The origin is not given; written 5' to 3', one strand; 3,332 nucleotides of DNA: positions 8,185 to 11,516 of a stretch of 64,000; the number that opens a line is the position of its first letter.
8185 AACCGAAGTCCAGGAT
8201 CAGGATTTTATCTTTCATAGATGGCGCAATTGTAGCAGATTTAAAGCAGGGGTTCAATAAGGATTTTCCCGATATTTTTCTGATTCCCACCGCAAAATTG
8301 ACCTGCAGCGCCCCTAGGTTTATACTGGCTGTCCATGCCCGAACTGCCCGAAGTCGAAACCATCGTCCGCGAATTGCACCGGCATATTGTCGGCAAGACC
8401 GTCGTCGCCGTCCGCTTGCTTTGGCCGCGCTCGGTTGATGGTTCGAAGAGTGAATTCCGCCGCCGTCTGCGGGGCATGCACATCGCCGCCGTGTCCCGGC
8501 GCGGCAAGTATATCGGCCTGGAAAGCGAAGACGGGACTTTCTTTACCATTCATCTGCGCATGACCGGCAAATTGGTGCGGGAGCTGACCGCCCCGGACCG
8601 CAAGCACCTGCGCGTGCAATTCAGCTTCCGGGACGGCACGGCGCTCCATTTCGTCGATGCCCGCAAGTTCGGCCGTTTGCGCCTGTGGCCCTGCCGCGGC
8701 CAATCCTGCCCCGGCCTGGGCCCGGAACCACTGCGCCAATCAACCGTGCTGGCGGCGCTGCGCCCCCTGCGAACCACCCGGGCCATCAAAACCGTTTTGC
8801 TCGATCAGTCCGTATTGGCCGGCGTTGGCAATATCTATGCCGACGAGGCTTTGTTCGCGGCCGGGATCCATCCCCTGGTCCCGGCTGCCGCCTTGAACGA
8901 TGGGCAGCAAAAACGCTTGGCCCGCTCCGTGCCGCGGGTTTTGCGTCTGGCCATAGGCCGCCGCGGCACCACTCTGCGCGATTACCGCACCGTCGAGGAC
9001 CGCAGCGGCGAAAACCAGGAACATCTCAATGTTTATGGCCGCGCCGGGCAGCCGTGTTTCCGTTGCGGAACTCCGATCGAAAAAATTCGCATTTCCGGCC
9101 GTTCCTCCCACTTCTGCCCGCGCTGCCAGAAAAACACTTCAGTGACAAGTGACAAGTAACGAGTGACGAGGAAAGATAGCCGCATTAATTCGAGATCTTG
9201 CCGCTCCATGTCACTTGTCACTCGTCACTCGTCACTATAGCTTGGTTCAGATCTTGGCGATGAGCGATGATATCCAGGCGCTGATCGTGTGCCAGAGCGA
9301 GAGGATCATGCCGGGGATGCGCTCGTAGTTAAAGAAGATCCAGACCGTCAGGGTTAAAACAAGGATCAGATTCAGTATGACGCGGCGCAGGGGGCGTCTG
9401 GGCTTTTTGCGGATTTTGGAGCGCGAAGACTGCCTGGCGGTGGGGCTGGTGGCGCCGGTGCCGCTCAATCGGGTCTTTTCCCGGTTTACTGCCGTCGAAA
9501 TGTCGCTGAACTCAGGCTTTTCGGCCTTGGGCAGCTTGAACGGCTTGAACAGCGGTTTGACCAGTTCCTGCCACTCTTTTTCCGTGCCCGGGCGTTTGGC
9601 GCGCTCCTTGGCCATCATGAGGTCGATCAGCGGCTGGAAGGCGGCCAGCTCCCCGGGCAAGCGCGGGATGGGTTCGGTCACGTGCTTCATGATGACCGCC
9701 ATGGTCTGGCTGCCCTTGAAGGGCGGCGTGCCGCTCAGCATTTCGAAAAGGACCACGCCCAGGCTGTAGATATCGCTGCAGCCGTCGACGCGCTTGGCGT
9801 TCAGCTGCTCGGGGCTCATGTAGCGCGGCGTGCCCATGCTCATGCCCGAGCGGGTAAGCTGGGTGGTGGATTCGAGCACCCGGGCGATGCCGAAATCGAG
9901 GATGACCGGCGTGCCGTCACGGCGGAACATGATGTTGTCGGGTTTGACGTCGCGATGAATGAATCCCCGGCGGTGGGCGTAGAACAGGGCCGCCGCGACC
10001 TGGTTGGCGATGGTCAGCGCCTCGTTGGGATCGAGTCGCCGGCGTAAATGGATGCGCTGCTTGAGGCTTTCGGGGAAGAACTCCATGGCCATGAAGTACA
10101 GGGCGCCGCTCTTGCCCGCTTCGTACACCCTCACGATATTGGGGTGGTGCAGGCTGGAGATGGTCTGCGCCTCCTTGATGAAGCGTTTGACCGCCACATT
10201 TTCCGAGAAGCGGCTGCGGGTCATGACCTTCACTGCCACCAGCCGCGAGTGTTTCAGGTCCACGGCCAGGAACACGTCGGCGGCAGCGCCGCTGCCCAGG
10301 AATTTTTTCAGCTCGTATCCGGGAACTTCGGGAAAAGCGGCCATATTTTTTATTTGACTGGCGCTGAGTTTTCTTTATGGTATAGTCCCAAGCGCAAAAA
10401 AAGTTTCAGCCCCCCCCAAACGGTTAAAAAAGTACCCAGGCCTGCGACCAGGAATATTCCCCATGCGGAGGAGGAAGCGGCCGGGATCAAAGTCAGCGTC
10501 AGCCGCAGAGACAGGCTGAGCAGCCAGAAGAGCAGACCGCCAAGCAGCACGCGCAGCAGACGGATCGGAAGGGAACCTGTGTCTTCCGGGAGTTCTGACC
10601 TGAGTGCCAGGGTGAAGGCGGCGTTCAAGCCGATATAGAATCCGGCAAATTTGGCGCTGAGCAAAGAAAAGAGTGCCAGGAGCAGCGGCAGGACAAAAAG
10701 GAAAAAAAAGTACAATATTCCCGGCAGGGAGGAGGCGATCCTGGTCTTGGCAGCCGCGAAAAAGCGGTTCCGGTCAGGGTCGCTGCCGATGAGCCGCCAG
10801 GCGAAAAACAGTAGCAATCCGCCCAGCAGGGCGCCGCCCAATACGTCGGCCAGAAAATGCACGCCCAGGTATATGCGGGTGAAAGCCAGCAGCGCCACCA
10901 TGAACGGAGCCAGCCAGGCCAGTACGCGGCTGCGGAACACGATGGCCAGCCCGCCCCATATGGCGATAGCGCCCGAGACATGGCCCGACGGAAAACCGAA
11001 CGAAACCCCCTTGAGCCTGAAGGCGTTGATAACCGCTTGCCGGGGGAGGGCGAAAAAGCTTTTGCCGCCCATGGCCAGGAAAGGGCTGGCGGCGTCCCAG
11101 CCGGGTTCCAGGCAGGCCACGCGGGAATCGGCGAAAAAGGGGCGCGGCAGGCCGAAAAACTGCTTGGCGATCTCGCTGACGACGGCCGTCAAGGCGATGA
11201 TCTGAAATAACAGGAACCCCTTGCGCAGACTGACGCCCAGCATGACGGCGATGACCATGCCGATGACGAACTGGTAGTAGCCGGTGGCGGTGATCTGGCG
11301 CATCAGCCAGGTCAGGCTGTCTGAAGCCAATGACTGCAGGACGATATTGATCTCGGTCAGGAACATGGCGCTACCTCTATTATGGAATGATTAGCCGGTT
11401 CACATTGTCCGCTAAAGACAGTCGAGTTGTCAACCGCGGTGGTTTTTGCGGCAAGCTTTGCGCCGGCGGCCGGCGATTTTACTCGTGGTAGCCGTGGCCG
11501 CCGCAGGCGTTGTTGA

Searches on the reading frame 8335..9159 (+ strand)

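Call 77: search_protein_families(library=pfam, max_evalue=0.0001, proteins=[window:8335-9159:+])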
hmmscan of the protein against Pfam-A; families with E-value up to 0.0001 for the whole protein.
window:8335-9159:+ (274 aa): 3 families
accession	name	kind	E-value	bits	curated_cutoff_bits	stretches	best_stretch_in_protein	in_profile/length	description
PF01149.29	Fapy_DNA_glyco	-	2.9e-34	118.6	25.5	1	1-115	1-117/117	Formamidopyrimidine-DNA glycosylase N-terminal domain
PF06831.19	H2TH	-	8.2e-23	80.7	34.7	1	128-215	1-90/93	Formamidopyrimidine-DNA glycosylase H2TH domain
PF06827.20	zf-FPG_IleRS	-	1.2e-12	47.8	21.3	1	238-267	1-30/30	Zinc finger found in FPG and IleRS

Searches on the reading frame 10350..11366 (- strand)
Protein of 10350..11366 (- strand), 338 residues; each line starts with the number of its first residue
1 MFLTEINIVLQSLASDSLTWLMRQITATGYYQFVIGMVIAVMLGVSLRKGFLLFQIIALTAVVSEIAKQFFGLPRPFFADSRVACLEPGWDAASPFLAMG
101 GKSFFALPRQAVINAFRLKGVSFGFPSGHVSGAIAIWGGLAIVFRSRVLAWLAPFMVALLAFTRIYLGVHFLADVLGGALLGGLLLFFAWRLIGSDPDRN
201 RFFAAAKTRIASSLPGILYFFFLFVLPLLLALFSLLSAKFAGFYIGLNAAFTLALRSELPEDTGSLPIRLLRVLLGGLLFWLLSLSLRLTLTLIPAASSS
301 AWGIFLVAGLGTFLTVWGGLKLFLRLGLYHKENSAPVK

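Call 77: search_protein_families(library=pfam, max_evalue=0.0001, proteins=[window:10350-11366:-])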
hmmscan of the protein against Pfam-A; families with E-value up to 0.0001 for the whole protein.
window:10350-11366:- (338 aa): 2 families
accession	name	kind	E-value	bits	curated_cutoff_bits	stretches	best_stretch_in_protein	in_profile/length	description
PF01569.27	PAP2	-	9.7e-20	71.1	27.2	1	52-193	4-125/130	PAP2 superfamily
PF14378.12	PAP2_3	-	6.3e-07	29.8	27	1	95-185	99-187/190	PAP2 superfamily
